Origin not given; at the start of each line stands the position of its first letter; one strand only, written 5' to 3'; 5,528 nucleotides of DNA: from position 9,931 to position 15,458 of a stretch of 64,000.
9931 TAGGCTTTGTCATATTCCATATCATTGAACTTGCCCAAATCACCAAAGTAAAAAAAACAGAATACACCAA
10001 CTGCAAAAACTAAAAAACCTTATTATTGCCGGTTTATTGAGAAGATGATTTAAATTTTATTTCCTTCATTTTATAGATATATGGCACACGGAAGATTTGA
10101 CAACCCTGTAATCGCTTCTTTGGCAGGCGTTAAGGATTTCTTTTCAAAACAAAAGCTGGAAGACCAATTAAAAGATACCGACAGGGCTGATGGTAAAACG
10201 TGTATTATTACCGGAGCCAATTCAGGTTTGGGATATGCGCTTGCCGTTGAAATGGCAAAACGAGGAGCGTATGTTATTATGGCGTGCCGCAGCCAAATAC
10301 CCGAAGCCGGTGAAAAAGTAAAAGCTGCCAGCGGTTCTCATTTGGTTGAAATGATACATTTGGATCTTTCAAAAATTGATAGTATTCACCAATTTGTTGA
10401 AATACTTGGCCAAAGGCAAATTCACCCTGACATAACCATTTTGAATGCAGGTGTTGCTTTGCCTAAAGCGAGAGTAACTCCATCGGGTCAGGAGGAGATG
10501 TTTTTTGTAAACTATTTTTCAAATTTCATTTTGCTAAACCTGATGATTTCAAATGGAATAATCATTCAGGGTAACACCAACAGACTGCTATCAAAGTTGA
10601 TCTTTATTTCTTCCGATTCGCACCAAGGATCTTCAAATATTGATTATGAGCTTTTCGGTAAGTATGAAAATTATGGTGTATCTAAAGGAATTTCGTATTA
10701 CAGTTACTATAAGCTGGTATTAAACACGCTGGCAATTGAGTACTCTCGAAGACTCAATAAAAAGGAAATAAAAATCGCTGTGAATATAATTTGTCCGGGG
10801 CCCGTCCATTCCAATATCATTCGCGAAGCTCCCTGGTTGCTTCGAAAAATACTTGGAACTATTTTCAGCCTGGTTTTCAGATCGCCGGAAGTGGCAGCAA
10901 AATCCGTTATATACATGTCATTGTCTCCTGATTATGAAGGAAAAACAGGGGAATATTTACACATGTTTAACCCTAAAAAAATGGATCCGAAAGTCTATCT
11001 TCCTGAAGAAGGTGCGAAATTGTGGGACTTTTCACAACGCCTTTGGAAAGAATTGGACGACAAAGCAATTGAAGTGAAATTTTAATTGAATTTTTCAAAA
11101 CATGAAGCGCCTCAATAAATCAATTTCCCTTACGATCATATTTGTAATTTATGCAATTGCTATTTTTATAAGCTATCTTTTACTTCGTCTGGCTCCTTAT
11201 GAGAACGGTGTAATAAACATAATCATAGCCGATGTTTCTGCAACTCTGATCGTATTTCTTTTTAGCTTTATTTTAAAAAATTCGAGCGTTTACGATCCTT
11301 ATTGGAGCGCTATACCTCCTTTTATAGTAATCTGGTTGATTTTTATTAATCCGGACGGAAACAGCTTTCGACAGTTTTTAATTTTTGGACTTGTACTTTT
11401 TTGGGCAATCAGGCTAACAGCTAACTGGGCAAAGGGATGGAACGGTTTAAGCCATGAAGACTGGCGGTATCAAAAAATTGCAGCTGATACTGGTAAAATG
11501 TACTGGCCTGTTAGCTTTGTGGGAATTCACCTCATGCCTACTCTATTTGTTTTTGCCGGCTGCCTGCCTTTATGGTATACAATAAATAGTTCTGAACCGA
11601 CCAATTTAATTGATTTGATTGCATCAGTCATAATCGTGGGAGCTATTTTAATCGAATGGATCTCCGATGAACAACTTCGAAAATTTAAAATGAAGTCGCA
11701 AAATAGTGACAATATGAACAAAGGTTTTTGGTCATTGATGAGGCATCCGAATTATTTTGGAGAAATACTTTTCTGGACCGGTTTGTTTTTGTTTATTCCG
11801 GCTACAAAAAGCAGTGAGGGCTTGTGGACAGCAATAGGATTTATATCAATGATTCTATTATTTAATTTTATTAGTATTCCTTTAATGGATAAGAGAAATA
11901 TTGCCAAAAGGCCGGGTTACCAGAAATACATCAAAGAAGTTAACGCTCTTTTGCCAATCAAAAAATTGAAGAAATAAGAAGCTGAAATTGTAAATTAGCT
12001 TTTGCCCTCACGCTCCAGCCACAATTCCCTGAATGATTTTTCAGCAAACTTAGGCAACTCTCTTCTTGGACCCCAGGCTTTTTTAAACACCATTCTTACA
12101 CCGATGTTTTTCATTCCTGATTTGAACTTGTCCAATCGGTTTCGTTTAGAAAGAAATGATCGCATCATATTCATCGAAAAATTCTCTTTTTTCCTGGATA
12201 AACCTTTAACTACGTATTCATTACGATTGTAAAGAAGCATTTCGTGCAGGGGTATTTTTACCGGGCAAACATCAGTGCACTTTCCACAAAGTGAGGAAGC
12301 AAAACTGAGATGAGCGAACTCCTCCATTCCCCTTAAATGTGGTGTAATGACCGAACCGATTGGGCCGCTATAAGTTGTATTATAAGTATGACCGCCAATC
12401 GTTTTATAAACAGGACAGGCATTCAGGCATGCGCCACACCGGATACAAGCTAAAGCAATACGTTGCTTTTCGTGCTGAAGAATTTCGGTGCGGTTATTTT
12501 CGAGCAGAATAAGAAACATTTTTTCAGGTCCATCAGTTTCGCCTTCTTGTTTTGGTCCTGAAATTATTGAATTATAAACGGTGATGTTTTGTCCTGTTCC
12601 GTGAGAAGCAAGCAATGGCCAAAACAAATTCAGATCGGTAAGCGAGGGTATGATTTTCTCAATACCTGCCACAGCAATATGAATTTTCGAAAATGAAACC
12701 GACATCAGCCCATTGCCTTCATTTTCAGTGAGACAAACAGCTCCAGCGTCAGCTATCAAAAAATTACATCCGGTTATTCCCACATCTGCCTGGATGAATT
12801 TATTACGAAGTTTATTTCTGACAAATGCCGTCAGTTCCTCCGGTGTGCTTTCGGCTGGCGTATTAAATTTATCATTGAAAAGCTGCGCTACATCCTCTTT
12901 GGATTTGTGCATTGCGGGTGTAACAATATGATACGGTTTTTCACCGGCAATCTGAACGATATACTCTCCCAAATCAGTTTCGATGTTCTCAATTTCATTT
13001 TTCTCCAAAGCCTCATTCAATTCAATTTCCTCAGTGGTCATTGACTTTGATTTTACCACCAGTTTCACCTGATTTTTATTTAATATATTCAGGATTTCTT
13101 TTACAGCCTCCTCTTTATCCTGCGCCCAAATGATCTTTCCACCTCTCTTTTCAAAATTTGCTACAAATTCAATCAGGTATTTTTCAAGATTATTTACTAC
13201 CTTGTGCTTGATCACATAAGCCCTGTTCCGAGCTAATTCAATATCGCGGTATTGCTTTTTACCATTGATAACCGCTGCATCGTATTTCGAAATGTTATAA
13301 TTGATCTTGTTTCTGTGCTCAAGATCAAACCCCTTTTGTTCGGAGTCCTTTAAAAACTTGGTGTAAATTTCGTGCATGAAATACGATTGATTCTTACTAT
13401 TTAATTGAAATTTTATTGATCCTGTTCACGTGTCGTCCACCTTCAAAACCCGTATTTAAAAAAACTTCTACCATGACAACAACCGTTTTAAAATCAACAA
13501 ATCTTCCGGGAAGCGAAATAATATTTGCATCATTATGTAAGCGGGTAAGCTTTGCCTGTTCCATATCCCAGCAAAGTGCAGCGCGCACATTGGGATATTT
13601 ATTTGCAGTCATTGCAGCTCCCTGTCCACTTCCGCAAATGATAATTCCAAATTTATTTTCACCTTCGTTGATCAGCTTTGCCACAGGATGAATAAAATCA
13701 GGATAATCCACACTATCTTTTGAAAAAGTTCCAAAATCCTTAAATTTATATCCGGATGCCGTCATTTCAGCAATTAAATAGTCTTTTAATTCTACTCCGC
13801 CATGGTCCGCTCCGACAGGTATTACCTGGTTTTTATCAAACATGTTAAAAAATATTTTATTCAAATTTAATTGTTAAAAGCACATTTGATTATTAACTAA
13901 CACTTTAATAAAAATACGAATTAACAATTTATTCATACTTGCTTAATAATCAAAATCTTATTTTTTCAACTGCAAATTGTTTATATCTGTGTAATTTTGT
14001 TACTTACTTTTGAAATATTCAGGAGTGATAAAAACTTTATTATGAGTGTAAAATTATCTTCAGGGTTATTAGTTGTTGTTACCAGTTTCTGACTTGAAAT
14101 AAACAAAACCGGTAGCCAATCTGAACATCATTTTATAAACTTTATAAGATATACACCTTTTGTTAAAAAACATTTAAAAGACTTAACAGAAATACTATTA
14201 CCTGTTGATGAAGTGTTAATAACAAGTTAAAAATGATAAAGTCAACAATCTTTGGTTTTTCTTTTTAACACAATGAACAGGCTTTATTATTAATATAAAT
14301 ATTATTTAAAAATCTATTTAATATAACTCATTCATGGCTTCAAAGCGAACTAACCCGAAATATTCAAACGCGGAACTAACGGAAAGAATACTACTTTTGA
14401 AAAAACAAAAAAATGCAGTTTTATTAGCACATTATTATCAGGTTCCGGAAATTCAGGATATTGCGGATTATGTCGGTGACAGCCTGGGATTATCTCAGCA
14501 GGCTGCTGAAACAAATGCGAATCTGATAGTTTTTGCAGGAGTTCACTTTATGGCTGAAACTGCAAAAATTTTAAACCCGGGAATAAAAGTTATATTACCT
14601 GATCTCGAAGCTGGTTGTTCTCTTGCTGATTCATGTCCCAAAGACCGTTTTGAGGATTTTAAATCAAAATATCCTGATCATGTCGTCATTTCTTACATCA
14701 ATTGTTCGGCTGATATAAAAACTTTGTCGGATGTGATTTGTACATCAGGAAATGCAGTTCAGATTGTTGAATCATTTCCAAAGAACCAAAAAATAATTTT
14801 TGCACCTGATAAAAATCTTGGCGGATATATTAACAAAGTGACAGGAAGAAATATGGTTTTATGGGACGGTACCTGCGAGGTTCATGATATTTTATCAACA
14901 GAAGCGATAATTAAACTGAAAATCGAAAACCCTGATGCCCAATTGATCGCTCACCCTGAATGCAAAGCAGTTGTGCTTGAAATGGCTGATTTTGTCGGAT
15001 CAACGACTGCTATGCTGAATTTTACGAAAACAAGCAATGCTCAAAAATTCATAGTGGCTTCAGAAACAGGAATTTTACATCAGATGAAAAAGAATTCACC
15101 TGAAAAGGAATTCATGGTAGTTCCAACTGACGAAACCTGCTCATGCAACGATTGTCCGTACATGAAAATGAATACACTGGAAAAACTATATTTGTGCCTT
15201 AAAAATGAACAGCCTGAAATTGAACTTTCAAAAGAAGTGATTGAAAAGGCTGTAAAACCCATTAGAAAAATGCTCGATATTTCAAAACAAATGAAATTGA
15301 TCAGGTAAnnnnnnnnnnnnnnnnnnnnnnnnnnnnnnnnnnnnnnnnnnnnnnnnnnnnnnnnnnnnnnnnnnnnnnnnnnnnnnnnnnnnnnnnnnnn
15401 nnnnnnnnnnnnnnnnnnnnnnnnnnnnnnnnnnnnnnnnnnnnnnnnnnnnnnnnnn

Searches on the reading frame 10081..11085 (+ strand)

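Call 102: search_protein_families(library=pfam, proteins=[window:10081-11085:+], max_evalue=0.0001)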
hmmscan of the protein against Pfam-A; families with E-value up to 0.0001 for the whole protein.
window:10081-11085:+ (334 aa): 3 families
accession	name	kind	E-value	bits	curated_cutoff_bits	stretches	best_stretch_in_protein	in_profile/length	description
PF00106.31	adh_short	-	1.5e-16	60.9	26.6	1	39-158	1-122/195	short chain dehydrogenase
PF13561.12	adh_short_C2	-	2e-12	47.6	27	1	45-294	1-230/236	Enoyl-(Acyl carrier protein) reductase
PF01370.27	Epimerase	-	2.2e-05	24.4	20.9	1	42-225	2-160/240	NAD dependent epimerase/dehydratase family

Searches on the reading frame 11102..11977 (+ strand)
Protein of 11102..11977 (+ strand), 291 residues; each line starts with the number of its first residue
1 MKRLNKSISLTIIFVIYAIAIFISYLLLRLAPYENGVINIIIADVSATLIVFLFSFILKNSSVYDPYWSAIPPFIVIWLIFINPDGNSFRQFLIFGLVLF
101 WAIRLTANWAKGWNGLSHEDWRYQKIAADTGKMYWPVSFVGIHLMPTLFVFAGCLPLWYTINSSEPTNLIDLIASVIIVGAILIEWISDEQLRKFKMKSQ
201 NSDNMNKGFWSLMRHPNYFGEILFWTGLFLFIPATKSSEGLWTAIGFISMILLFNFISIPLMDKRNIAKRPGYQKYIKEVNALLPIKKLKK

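Call 102: search_protein_families(library=pfam, proteins=[window:11102-11977:+], max_evalue=0.0001)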
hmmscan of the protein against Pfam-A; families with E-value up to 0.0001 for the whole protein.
window:11102-11977:+ (291 aa): 2 families
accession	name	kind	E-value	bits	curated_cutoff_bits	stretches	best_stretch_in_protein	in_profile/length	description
PF06966.17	DUF1295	-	1.8e-44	152.4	20.4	1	52-279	2-234/235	Protein of unknown function (DUF1295)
PF02544.21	Steroid_dh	-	4.4e-07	30.4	22.6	1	152-254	18-119/150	3-oxo-5-alpha-steroid 4-dehydrogenase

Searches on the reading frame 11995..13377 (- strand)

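Call 102: search_protein_families(library=pfam, proteins=[window:11995-13377:-], max_evalue=0.0001)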
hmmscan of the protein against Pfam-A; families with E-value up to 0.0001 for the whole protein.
window:11995-13377:- (460 aa): 11 families
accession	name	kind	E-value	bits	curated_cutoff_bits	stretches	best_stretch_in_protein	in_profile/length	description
PF02589.21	LUD_dom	-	1.6e-43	149.1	22.6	1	70-292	3-189/189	LUD domain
PF13183.11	Fer4_8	-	7.7e-14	52.4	27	1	309-375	3-68/68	4Fe-4S dicluster domain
PF13237.11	Fer4_10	-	3.5e-08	33.7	25.5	0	309-326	7-25/53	4Fe-4S dicluster domain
PF13534.11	Fer4_17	-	3.9e-07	31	22.2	1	310-375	1-60/61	4Fe-4S dicluster domain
PF13187.11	Fer4_9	-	1.1e-06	29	27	0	303-323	29-49/52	4Fe-4S dicluster domain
PF12838.12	Fer4_7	-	3e-06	28.1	27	1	311-375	2-52/52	4Fe-4S dicluster domain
PF00037.32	Fer4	-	4e-06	26.9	21.1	0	310-323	7-20/24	4Fe-4S binding domain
PF13484.11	Fer4_16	-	8.4e-06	26.9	30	0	311-373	2-65/66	4Fe-4S double cluster binding domain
PF12798.12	Fer4_3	-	1.8e-05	25.7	27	0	311-323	1-13/15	4Fe-4S binding domain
PF12800.12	Fer4_4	-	2.2e-05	24.8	24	0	310-324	3-17/17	4Fe-4S binding domain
PF12797.12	Fer4_2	-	5.6e-05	23.3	24.5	0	310-323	9-22/22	4Fe-4S binding domain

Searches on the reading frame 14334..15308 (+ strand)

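Call 85: search_protein_families(library=pfam, proteins=[window:14334-15308:+], max_evalue=0.001)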
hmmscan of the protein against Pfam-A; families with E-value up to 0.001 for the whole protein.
window:14334-15308:+ (324 aa): 1 family
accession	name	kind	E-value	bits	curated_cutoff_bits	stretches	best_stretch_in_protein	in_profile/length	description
PF02445.21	NadA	-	7e-121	403.3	27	1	18-315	2-295/295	Quinolinate synthetase A protein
